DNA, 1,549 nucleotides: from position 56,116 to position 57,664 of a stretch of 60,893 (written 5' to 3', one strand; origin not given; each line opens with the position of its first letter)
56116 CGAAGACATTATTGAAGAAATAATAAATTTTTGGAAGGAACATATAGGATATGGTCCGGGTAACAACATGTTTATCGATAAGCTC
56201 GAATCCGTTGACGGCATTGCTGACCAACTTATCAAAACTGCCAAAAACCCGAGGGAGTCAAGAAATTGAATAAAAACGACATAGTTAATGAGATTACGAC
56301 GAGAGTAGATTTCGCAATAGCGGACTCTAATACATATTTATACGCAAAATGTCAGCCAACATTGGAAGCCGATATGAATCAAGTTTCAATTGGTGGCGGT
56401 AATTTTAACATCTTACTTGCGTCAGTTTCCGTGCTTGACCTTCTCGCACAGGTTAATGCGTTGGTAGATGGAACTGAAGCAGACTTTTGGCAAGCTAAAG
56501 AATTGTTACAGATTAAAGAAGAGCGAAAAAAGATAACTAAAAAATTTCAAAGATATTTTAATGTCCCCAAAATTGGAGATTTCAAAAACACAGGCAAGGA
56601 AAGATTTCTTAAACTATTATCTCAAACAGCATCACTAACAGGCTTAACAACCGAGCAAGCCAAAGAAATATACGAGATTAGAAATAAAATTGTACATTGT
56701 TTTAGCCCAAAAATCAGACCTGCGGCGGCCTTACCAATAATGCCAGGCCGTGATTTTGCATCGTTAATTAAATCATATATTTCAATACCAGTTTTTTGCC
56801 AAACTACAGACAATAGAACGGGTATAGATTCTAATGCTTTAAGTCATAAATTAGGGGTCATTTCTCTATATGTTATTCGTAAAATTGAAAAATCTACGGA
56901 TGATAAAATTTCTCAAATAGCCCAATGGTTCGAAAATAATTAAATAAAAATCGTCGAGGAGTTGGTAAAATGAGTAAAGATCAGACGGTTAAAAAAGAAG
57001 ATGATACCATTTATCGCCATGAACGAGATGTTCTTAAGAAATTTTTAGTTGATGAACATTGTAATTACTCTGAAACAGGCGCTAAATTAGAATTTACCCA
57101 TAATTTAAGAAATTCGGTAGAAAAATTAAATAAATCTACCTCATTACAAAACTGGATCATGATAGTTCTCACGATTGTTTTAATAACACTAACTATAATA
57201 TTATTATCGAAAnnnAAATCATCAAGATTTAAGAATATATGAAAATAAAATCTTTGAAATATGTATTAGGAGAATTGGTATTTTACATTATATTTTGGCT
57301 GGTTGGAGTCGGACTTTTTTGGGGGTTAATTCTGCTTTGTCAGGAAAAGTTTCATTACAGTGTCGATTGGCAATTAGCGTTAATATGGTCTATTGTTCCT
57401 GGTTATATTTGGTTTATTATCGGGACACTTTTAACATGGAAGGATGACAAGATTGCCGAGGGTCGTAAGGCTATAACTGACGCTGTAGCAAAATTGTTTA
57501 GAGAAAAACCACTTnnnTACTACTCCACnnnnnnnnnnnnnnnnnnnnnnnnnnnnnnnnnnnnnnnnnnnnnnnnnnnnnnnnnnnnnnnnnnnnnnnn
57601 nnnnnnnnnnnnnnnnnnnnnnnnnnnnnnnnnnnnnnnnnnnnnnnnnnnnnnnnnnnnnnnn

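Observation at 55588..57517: Twin-HEPN plus two small membrane proteins: candidate abortive-infection cassette with a repeated intergenic motif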

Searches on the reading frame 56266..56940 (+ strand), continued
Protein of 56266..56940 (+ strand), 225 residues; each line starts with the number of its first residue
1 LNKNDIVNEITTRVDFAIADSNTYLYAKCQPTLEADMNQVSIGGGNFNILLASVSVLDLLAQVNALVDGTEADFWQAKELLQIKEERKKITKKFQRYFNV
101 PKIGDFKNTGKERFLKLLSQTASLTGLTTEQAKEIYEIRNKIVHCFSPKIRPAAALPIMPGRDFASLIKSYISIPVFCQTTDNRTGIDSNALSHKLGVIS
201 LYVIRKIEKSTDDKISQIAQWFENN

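Call 103: search_protein_families(library=pfam, proteins=[L015:19-1605:+, L015:1612-3027:+, L015:3664-4881:+, L010:5607-6266:+, L010:6266-7846:+, L010:7836-10379:+, L014:5243-6691:+, L009:5738-6787:+, L012:246-545:+], max_evalue=0.00001)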
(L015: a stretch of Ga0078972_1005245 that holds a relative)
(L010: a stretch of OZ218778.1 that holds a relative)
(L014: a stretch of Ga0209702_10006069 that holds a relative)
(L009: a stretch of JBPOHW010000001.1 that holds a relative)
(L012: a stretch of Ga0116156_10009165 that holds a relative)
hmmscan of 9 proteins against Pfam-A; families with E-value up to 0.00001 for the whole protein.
L015:19-1605:+ (529 aa): 4 families
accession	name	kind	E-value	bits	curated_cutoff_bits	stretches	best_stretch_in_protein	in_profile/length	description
PF08463.15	EcoEI_R_C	-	2.3e-21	77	24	1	369-526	1-163/163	EcoEI R protein C-terminal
PF13620.12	CarboxypepD_reg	-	5.4e-15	56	32.3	1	254-325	2-73/82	Carboxypeptidase regulatory-like domain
PF13715.12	CarbopepD_reg_2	-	2e-12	47.4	32.2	1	254-318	1-62/88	CarboxypepD_reg-like domain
PF00271.37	Helicase_C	-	2.8e-07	31.2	23.5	1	97-210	4-108/110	Helicase conserved C-terminal domain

L015:1612-3027:+ (472 aa): 4 families
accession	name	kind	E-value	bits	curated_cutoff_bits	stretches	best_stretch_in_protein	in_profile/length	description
PF02384.22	N6_Mtase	-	1.1e-60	206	20.4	1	141-443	3-309/311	N-6 DNA Methylase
PF12161.14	HsdM_N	-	2.3e-10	41.6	24.5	1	4-109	1-108/135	HsdM N-terminal domain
PF07669.17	Eco57I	-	2.6e-06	28.1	25.3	1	257-352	59-165/171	Eco57I restriction-modification methylase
PF01170.24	UPF0020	-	3.4e-06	27.3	22.3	0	176-281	20-133/197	RMKL-like, methyltransferase domain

L015:3664-4881:+ (406 aa): 1 family
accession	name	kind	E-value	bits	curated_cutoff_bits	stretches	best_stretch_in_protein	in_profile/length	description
PF01420.25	Methylase_S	-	2.8e-47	161.5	22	2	221-381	2-160/168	Type I restriction modification DNA specificity domain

L010:5607-6266:+ (220 aa): 0 families

L010:6266-7846:+ (527 aa): 1 family
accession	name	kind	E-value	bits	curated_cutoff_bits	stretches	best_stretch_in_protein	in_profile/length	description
PF07669.17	Eco57I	-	1.8e-35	123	25.3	1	102-281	1-171/171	Eco57I restriction-modification methylase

L010:7836-10379:+ (848 aa): 1 family
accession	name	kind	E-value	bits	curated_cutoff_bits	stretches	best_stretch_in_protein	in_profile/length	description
PF04851.21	ResIII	-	2.2e-07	31.3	22.5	1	127-280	2-146/164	Type III restriction enzyme, res subunit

L014:5243-6691:+ (483 aa): 3 families
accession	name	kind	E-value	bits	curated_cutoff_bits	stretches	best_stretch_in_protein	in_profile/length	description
PF02384.22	N6_Mtase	-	4.7e-61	207.3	20.4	1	151-450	2-305/311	N-6 DNA Methylase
PF07669.17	Eco57I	-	1.1e-11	45.5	25.3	1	267-363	57-165/171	Eco57I restriction-modification methylase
PF12161.14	HsdM_N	-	4.9e-09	37.3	24.5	1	12-137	11-131/135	HsdM N-terminal domain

L009:5738-6787:+ (350 aa): 1 family
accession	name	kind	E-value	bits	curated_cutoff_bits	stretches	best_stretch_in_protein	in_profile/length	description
PF13310.11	Virulence_RhuM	-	7.2e-107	356.8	33.7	1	78-329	1-249/252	Virulence protein RhuM family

L012:246-545:+ (100 aa): 0 families

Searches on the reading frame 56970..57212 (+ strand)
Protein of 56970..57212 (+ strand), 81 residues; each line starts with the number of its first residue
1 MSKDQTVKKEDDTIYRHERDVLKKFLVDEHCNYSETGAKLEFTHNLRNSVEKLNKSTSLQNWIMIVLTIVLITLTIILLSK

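Call 3: search_protein_families(library=pfam, proteins=[window:56970-57212:+], max_evalue=1)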
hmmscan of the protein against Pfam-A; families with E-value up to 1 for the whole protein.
window:56970-57212:+ (81 aa): 0 families

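Call 4: search_protein_families(library=padloc, proteins=[window:56970-57212:+], max_evalue=1)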
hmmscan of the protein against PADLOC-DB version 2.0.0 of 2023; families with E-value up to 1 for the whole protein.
window:56970-57212:+ (81 aa): 0 families

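Call 5: search_protein_families(library=ncbifam, proteins=[window:56970-57212:+], max_evalue=1)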
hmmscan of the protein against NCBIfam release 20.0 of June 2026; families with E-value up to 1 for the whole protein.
window:56970-57212:+ (81 aa): 0 families

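Call 6: search_protein_families(library=phrogs, proteins=[window:56970-57212:+], max_evalue=1)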
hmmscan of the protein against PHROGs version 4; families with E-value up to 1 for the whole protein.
window:56970-57212:+ (81 aa): 2 families
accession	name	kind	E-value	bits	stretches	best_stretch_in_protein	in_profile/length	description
phrog_18473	-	unknown function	0.061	14.7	1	16-67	18-68/79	-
phrog_6324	-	unknown function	0.37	12.2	1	45-81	54-90/94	-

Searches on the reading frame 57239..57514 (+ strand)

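Call 3: search_protein_families(library=pfam, proteins=[window:57239-57514:+], max_evalue=1)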
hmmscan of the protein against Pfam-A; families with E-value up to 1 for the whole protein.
window:57239-57514:+ (92 aa): 1 family
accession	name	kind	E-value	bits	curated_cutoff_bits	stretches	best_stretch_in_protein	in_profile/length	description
PF14360.12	PAP2_C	-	0.1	13.6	27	1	17-52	31-66/74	PAP2 superfamily C-terminal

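Call 4: search_protein_families(library=padloc, proteins=[window:57239-57514:+], max_evalue=1)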
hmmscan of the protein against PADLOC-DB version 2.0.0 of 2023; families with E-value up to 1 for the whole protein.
window:57239-57514:+ (92 aa): 0 families

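Call 5: search_protein_families(library=ncbifam, proteins=[window:57239-57514:+], max_evalue=1)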
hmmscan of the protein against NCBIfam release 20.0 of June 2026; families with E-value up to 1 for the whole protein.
window:57239-57514:+ (92 aa): 0 families

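Call 6: search_protein_families(library=phrogs, proteins=[window:57239-57514:+], max_evalue=1)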
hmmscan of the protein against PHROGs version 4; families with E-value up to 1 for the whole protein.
window:57239-57514:+ (92 aa): 2 families
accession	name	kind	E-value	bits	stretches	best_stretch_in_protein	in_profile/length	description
phrog_28030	-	unknown function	0.14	12.6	1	18-83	36-98/278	-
phrog_17441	-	unknown function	0.88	10.6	0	8-30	5-27/63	-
